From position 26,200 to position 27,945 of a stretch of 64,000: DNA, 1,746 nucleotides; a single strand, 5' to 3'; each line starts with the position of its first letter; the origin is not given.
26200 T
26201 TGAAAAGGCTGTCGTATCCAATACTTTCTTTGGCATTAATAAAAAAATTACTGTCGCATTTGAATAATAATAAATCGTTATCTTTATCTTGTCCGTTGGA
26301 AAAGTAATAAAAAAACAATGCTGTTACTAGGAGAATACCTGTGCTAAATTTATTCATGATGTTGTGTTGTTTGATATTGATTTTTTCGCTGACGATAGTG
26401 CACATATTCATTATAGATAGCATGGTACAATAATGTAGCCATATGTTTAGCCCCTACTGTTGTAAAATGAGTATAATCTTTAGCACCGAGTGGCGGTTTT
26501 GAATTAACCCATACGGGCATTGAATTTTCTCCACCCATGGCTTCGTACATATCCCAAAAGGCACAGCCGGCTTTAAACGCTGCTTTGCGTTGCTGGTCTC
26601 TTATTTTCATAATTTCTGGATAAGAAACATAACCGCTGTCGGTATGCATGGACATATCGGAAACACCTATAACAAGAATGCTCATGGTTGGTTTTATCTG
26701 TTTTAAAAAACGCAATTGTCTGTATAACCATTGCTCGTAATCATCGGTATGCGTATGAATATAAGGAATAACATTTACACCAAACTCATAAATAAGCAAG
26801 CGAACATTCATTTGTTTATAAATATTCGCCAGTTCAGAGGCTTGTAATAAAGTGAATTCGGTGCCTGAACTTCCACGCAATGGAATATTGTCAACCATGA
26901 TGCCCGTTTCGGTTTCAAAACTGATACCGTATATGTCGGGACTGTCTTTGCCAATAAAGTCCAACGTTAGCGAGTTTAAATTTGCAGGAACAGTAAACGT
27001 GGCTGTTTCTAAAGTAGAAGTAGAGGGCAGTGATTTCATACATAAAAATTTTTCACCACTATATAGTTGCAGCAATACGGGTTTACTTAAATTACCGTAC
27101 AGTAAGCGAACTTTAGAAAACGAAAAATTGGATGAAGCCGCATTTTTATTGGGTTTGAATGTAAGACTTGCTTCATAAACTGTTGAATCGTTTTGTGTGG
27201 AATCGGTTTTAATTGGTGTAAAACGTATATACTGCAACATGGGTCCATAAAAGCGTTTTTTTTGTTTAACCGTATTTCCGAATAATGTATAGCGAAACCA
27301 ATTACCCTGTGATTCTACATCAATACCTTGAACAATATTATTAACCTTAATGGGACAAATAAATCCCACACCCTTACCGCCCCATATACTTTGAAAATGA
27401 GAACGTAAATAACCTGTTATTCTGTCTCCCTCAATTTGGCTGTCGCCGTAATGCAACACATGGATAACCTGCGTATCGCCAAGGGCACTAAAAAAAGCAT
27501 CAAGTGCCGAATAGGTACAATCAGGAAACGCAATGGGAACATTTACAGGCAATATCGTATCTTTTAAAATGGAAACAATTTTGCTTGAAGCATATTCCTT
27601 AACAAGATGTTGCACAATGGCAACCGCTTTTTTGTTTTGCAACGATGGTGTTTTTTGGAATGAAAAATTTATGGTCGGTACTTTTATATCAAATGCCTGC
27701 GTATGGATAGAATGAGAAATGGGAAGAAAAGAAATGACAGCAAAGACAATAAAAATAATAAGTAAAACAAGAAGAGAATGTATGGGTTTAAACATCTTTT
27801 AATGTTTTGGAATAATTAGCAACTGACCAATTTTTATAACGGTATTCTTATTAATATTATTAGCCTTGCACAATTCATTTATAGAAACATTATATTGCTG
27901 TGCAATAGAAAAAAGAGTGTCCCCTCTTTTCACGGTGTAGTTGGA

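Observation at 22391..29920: Five-gene operon DUF5683-like / MltD-like / SGNH / SGNH / MBOAT: candidate glycan O-acetylation system, convergent with a membrane GT2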

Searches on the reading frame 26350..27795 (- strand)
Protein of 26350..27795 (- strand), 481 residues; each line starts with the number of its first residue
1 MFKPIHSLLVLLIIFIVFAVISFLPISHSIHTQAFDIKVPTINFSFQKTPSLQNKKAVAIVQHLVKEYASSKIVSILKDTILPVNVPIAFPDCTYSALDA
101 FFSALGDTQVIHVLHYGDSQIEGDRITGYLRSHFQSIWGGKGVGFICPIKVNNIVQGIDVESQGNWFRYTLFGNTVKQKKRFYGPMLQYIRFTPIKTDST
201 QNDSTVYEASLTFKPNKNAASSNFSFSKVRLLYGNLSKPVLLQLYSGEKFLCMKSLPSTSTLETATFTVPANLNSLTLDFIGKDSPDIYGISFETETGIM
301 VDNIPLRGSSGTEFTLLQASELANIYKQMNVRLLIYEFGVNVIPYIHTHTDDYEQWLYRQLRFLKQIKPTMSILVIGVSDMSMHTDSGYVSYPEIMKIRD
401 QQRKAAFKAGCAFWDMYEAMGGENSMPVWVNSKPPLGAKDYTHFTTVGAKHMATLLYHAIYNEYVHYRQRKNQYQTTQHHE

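Call 3: search_protein_families(library=pfam, proteins=[window:26350-27795:-], max_evalue=0.01)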
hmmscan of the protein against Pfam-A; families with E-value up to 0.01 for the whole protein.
window:26350-27795:- (481 aa): 1 family
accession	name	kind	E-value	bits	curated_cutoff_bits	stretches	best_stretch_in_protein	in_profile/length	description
PF13472.12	Lipase_GDSL_2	-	0.0037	18.2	32.9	1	301-426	35-159/178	GDSL-like Lipase/Acylhydrolase family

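Call 4: search_protein_families(library=ncbifam, proteins=[window:26350-27795:-], max_evalue=0.01)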
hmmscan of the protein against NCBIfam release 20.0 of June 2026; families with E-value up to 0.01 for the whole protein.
window:26350-27795:- (481 aa): 0 families

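Call 5: search_solved_structures(query=window:26350-27795:-, max_evalue=10, show_alignments=2)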
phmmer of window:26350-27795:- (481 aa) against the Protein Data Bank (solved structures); distinct sequences matched with E-value up to 10: 3.
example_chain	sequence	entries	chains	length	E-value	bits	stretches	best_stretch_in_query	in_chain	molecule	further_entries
4k3u_A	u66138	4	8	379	2.4e-18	69.7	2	287-459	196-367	GDSL-like Lipase/Acylhydrolase family protein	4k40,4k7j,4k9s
4q5e_A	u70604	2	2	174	0.79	12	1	232-301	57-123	Protein kinase OspG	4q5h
5ly5_A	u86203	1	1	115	1.9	10.7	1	63-155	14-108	arcadin-1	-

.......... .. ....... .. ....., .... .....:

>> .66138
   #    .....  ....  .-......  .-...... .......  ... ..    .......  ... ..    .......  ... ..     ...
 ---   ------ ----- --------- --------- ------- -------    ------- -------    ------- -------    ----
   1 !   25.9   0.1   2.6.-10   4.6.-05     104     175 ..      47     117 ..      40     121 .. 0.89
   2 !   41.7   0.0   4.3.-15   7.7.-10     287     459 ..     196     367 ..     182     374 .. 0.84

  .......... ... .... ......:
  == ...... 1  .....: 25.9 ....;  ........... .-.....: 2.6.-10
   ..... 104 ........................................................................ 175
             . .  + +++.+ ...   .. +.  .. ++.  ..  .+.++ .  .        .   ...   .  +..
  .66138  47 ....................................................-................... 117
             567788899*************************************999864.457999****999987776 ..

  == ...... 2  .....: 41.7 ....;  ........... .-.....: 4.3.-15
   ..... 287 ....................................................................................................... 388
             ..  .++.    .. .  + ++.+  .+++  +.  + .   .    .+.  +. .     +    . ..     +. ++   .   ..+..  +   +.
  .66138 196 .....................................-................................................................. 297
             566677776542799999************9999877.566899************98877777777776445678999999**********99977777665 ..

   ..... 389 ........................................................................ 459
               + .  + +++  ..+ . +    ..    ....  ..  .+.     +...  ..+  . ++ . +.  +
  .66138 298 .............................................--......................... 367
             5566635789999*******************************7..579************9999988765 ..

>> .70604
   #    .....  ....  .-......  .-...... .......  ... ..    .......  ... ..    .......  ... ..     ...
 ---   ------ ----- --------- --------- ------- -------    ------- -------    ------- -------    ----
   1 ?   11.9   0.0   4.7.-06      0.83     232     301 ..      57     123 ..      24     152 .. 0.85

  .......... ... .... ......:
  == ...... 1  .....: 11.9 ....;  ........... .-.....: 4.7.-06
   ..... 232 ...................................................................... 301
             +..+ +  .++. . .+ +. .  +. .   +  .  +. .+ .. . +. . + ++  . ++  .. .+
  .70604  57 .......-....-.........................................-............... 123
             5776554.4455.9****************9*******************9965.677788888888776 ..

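Call 15: find_homologous_proteins(query=window:26350-27795:-, max_evalue=0.00001)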
Query window:26350-27795:- (481 aa): 4219 proteins with E <= 0.00001 among 8000 candidates; the best 120 are listed.
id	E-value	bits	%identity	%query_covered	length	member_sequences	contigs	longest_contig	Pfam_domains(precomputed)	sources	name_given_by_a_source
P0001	0.0e+0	1101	100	100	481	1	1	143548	-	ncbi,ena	-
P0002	1.8e-209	715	67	96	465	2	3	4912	-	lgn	-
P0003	2.1e-170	586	56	96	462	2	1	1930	PF13472.13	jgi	-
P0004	3.2e-170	585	56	98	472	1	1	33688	-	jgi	-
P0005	1.1e-168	580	55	98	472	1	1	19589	-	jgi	-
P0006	1.8e-168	580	56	98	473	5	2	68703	-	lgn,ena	-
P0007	3.4e-166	572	57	98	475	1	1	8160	-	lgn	-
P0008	2.0e-165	570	55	96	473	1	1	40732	PF13472.13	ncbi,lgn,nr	ncbi:MAG: hypothetical protein HPY79_08590 [Bacteroidales bacterium]|nr:hypothetical protein [Bacter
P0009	1.1e-164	567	56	98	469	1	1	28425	-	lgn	-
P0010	1.9e-161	556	55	96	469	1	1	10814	-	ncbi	ncbi:MAG: hypothetical protein ACUVQP_01940 [Bacteroidales bacterium]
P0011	2.2e-161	556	56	98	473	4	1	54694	-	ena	-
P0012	3.9e-144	499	50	93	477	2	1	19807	-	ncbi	-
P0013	1.3e-137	478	49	98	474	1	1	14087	-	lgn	-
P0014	1.4e-136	474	49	98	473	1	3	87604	-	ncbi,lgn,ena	-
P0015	2.3e-136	474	49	98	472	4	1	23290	-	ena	-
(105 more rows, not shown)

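Call 17: find_related_loci(query=A1, collection=genome_contigs, flank=10000)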
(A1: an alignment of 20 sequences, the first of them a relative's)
Query A1 (481 aa) in genome_contigs; peptide patterns used: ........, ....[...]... (x = any residue, [..] = any of these).
600 stretches matched a pattern (row limit reached: there are more); 598 encode a relative of the query (tblastn E <= 1e-3); the best 80 are kept; 80 distinct loci.
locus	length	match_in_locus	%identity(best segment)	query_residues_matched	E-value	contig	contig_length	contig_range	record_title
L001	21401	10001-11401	49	1-473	9e-144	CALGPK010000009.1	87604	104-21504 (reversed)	MAG: uncultured Bacteroidales bacterium isolate N1_Bin_METABAT__185_1 genome assembly, contig: c_000000052566, whole gen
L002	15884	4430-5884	38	1-467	4e-103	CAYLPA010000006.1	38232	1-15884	MAG TPA_asm: uncultured Saprospiraceae bacterium isolate SRP191223_co2_70 genome assembly, contig: NODE_297_length_38232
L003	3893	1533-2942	39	9-472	1e-103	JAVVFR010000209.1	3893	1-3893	MAG: Bacteroidales bacterium isolate TamC13-52 NODE_18937_length_3893_cov_4.037780, whole genome shotgun sequence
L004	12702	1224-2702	36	3-478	6e-101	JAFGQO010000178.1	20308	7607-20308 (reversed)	MAG: Bacteroidales bacterium isolate Zod_Metabat.768 k87_10810268, whole genome shotgun sequence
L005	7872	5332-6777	38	3-471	9e-101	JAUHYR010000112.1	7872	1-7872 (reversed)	MAG: Bacteroidia bacterium isolate 3_bin.78 NODE_10964_length_7872_cov_0.964751, whole genome shotgun sequence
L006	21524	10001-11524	36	3-471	9e-100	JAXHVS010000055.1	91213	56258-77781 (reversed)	MAG: Bacteroidota bacterium isolate MAG83_tar_biofilm MAG83_55, whole genome shotgun sequence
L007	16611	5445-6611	43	88-466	4e-100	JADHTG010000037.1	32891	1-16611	MAG: Bacteroidetes bacterium isolate BS150m-G14 BS-150m-C1088, whole genome shotgun sequence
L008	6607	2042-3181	44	88-460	3e-99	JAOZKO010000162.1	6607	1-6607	MAG: Bacteroidales bacterium isolate GMC10_bin_8_sub NODE_14527_length_6607_cov_7.116911, whole genome shotgun sequence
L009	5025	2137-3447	39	20-473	2e-98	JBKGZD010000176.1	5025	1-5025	MAG: Bacteroidales bacterium isolate C4M09_5 NODE_6334_length_5025_cov_31.107847, whole genome shotgun sequence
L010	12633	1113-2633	36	3-470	7e-98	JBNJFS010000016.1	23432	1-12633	MAG: Bacteroidota bacterium isolate Y22_60dBSe2.bin.27 NODE_2072_length_23432_cov_13.244418, whole genome shotgun sequen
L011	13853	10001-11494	36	1-471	4e-97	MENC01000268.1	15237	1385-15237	MAG: Bacteroidetes bacterium GWA2_30_7 gwa2_scaffold_7199, whole genome shotgun sequence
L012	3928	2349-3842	36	3-463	1e-97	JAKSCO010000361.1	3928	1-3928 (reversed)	MAG: Bacteroidales bacterium isolate MAG.294 k141_6650089, whole genome shotgun sequence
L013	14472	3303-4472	42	88-474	2e-95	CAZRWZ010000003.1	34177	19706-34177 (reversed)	MAG TPA_asm: uncultured Bacteroidaceae bacterium isolate binchicken_co67_107 genome assembly, contig: NODE_1172_length_3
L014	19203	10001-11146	43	88-467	3e-95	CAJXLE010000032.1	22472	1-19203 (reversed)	MAG TPA_asm: uncultured Bacteroidetes bacterium isolate SRR6193124_bin.34_MetaBAT_v2.12.1_MAG genome assembly, contig: N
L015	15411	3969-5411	37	1-469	2e-95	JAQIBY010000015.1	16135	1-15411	MAG: Bacteroidales bacterium isolate GH38 k119_192222, whole genome shotgun sequence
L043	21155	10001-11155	39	87-467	6e-89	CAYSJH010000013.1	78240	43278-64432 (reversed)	MAG TPA_asm: uncultured Bacteroides sp. isolate binchicken_co150_133 genome assembly, contig: NODE_540_length_78240_cov_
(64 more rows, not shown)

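Call 27: find_encoding_contigs(protein=P0001, flank=10000, max_places=3)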
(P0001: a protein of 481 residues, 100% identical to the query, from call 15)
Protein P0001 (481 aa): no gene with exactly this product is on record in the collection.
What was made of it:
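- Tried and rejected: Exact look-up of the window's SGNH1 in the contig index: not on record (call 27).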

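Call 37: predict_structure(alignment_id=A1)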
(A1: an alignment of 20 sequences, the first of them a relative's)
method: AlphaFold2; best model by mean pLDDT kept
length: 481 residues; sequences in the alignment: 20
mean_pLDDT: 82.1   pTM: 0.81
mean pLDDT of the five models: 82.1, 81.8, 81.0, 80.1, 77.9
residues with pLDDT >= 90: 189; 70-90: 194; 50-70: 80; < 50: 18
segments of 3 or more residues with pLDDT < 50: 44-47, 71-76, 198-200
pLDDT, mean of each block of 10 residues (from residue 1): 79 86 66 58 48 80 75 52 87 92 89 81 76 89 86 79 87 57 79 68 80 84 83 92 96 94 93 93 91 93 71 77 89 85 56 86 93 93 82 87 95 95 92 90 86 91 93 72 50
secondary structure, 60 per line:
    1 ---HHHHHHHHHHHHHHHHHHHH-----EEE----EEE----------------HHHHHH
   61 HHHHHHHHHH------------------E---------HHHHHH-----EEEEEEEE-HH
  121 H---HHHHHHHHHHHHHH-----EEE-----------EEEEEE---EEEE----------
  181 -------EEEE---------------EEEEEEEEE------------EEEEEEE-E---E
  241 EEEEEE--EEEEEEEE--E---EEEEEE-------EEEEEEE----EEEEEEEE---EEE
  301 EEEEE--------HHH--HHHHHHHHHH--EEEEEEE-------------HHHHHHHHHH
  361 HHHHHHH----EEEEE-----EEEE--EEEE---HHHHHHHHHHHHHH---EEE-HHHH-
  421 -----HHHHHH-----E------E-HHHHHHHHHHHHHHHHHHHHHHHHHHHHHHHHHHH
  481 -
elements in order: H4-23 E29-31 E36-38 H55-70 H99-104 E110-117 H125-138 E144-146 E158-163 E167-170 E188-191 E207-215 E228-234 E240-246 E249-256 E263-268 E276-282 E287-294 E298-305 H319-328 E331-337 H351-367 E372-376 E382-385 E388-391 H395-408 E412-414 H416-419 H426-431 H446-480

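Call 41: fold_search(model_id=the predicted structure, library=pdb)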
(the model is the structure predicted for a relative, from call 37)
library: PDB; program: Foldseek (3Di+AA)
matches with E <= 10: 1728; with E <= 0.001: 84
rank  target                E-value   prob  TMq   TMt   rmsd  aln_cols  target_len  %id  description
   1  4k3u_B                4.5e-20  1.00  0.60  0.80   4.0       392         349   21  Peptidoglycan O-acetylesterase in action, 30 min (released 2014-09-03)
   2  4k3u_A                9.0e-20  1.00  0.59  0.79   4.1       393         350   21  Peptidoglycan O-acetylesterase in action, 30 min (released 2014-09-03)
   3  8gld_A                1.8e-18  1.00  0.58  0.73   4.9       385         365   14  Crystal structure of the peptidoglycan O-acetylesterase Ape1 (amino acids 22-392) from Campylobacter jejuni (released 2024-03-27)
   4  8gkd_C                2.5e-18  1.00  0.59  0.77   4.9       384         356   14  Crystal structure of the peptidoglycan O-acetylesterase Ape1 (amino acids 41-392) from Campylobacter jejuni (released 2024-03-20)
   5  8gkd_A                5.2e-18  1.00  0.58  0.76   4.7       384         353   14  Crystal structure of the peptidoglycan O-acetylesterase Ape1 (amino acids 41-392) from Campylobacter jejuni (released 2024-03-20)
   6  2wao_A                1.3e-06  1.00  0.25  0.35  10.6       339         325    8  Structure of a family two carbohydrate esterase from Clostridium thermocellum in complex with cellohexaose (released 2009-10-06)
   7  2waa                  2.2e-06  1.00  0.23  0.32  12.8       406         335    8  Structure of a family two carbohydrate esterase from Cellvibrio japonicus (released 2009-03-24)
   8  2wab_A                4.2e-06  1.00  0.25  0.35  11.7       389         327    8  Structure of an active site mutant of a family two carbohydrate esterase from Clostridium thermocellum in complex with (released 2009-03-24)
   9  3skv_A                1.2e-05  1.00  0.24  0.31  11.8       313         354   11  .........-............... SsfX3 from a Tetracycline Biosynthetic Pathway (released 2011-10-05)
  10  3skv_B                1.5e-05  1.00  0.23  0.31  11.7       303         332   11  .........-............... SsfX3 from a Tetracycline Biosynthetic Pathway (released 2011-10-05)
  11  4dev_D                2.5e-05  0.96  0.16  0.19  14.2       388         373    8  An Acetyl Xylan Esterase (Est2A) from the Rumen Bacterium Butyrivibrio proteoclasticus. (released 2013-02-13)
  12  4qaw_H                5.2e-05  1.00  0.19  0.18   4.8       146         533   16  Structure of modular Xyn30D from Paenibacillus barcinonensis (released 2014-10-08)
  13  4qaw_A                7.8e-05  1.00  0.19  0.18   4.7       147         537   15  Structure of modular Xyn30D from Paenibacillus barcinonensis (released 2014-10-08)
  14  3u37_B                8.3e-05  0.89  0.16  0.19  14.8       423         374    7  An Acetyl Xylan Esterase (Est2A) from the Rumen Bacterium Butyrivibrio proteoclasticus. (released 2013-02-13)
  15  8x8h_A                8.7e-05  1.00  0.19  0.52   8.3       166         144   12  A carbohydrate binding domain of a putative pectate lyase (released 2024-12-04)
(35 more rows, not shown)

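Call 54: search_solved_structures(query=A1, max_evalue=10)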
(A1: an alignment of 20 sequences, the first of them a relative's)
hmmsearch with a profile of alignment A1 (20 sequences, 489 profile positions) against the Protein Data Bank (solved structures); distinct sequences matched with E-value up to 10: 6.
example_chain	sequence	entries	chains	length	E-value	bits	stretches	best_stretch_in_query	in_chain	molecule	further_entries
4k3u_A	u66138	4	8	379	1.1e-29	106.9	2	280-473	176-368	GDSL-like Lipase/Acylhydrolase family protein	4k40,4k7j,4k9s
8gkd_A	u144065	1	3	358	5e-09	38.7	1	307-473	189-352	SGNH hydrolase-type esterase domain-containing protein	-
8gld_A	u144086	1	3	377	6e-09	38.5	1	307-473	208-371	SGNH hydrolase-type esterase domain-containing protein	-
25hk_A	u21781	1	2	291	0.11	14.5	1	287-323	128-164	Tripartite tricarboxylate transporter substrate binding protein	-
4pmu_A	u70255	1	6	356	0.34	12.9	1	307-361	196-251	Endo-1,4-beta-xylanase A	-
4pmv_A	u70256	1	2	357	0.34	12.9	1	307-361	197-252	Endo-1,4-beta-xylanase A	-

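Call 62: search_protein_families(library=pfam, proteins=[window:26350-27795:-], max_evalue=10)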
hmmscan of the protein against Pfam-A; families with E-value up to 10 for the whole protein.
window:26350-27795:- (481 aa): 1 family
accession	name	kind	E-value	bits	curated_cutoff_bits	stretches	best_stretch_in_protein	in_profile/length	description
PF13472.12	Lipase_GDSL_2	-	0.0037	18.2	32.9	1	301-426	35-159/178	GDSL-like Lipase/Acylhydrolase family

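Call 65: find_homologous_proteins(query=L043:9698-11170:+, max_evalue=1e-20)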
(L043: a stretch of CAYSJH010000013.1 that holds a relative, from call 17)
Query L043:9698-11170:+ (491 aa): 2768 proteins with E <= 1e-20 among 8000 candidates; the best 120 are listed.
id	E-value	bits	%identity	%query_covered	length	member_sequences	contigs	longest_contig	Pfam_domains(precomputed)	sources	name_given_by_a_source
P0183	0.0e+0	1124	100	100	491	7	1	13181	PF13472.13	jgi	jgi:lysophospholipase L1-like esterase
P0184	0.0e+0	1052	92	100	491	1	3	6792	PF13472.13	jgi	jgi:lysophospholipase L1-like esterase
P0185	2.0e-285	965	84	100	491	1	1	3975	PF13472.13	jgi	jgi:lysophospholipase L1-like esterase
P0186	9.0e-285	963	84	100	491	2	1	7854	PF13472.13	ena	-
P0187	2.6e-277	938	83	99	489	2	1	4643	PF13472.13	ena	-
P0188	1.6e-270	916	79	99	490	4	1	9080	-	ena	-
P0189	6.8e-270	914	79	100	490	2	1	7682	PF13472.13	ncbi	-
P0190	3.6e-266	902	76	100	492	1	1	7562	-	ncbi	-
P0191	6.0e-266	901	77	100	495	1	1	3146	PF13472.13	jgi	jgi:hypothetical protein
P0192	3.1e-265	898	77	100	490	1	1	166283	PF13472.13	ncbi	ncbi:hypothetical protein ACFLTU_00785 [Bacteroidota bacterium]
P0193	3.2e-260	882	76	99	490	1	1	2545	-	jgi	-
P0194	3.2e-258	875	76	99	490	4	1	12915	-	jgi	-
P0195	2.7e-254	862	75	99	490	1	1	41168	PF13472.13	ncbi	ncbi:hypothetical protein ACFLTA_03850 [Bacteroidota bacterium]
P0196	1.1e-250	851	73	99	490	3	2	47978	PF13472.13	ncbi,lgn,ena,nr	ncbi:MAG TPA: hypothetical protein ENI20_14450 [Bacteroides sp.]|nr:hypothetical protein [Bacteroide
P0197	1.4e-250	850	75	97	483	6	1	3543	-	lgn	-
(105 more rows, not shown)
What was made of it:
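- Tried and rejected: Attempt to reach cultured Bacteroides orthologues through a MAG labelled 'Bacteroides sp.': its relatives are environmental MAGs (call 65).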
